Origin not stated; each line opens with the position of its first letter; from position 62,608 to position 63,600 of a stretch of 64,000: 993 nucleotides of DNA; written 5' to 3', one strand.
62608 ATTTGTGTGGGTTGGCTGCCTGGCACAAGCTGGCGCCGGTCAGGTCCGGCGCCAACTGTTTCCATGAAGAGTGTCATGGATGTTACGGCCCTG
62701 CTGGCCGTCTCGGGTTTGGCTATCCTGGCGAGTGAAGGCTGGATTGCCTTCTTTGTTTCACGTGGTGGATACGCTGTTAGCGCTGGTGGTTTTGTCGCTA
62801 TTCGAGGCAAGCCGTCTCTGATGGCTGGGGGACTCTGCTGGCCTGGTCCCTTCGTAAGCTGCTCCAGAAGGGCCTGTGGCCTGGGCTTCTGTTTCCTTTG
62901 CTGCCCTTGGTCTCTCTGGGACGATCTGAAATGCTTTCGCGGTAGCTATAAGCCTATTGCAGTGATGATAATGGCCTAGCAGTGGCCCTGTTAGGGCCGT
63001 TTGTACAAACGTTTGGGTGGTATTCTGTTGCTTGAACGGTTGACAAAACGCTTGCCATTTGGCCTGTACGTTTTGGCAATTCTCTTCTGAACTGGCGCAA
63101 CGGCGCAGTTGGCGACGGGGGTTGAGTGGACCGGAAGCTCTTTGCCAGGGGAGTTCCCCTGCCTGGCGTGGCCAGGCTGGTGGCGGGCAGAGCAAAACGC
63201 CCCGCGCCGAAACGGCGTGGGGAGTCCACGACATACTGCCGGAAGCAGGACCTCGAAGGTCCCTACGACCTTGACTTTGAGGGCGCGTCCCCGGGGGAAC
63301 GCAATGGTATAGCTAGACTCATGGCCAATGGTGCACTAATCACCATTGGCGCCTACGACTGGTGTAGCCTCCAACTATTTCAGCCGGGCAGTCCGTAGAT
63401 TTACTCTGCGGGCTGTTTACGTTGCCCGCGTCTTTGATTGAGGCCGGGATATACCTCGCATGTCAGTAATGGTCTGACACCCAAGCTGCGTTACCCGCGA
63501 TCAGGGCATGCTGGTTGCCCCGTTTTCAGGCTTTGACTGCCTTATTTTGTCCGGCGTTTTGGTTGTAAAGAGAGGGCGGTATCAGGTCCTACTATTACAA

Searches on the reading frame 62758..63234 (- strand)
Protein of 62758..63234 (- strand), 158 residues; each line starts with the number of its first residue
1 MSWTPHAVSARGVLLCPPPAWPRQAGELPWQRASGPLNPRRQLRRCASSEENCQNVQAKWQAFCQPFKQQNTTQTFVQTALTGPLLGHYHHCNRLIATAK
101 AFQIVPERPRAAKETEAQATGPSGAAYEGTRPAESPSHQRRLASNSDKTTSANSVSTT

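Call 9: search_protein_families(library=pfam, proteins=[window:62758-63234:-], max_evalue=0.01)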
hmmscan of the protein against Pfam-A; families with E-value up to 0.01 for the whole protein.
window:62758-63234:- (158 aa): 0 families

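Call 85: search_protein_representatives(protein=window:62758-63234:-)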
Query: 158 residues. Proteins with E-value up to 0.001 (for the whole library): 2; up to 1e-10: 1; up to 1e-30: 1. The best 2 are listed.
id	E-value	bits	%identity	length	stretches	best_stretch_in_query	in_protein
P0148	1.3e-101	353.6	100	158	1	1-158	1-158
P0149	6.1e-10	55.8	32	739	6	70-119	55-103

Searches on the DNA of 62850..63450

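Call 70: search_rna_families(source=window, start=62850, end=63450, threshold=evalue, max_evalue=10)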
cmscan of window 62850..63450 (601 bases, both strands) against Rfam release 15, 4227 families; matches with E-value up to 10: 2.
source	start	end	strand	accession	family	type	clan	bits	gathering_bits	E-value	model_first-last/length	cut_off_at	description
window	63043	63075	+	RF02377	SurA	Gene; sRNA;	-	14.5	100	0.17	243-277/279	no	SurA sRNA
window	63330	63439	+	RF02676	Esr41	Gene; sRNA;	-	13.8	102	7.3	1-74/74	no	Enterohemorrhagic E. coli sRNA 41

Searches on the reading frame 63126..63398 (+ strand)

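Call 37: search_protein_families(library=pfam, proteins=[window:63126-63398:+], max_evalue=1)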
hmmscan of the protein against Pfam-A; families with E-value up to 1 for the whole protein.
window:63126-63398:+ (90 aa): 1 family
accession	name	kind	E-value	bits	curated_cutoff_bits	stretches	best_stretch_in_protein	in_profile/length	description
PF17164.10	DUF5122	-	0.095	13.4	27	1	55-71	16-32/36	Domain of unknown function (DUF5122) beta-propeller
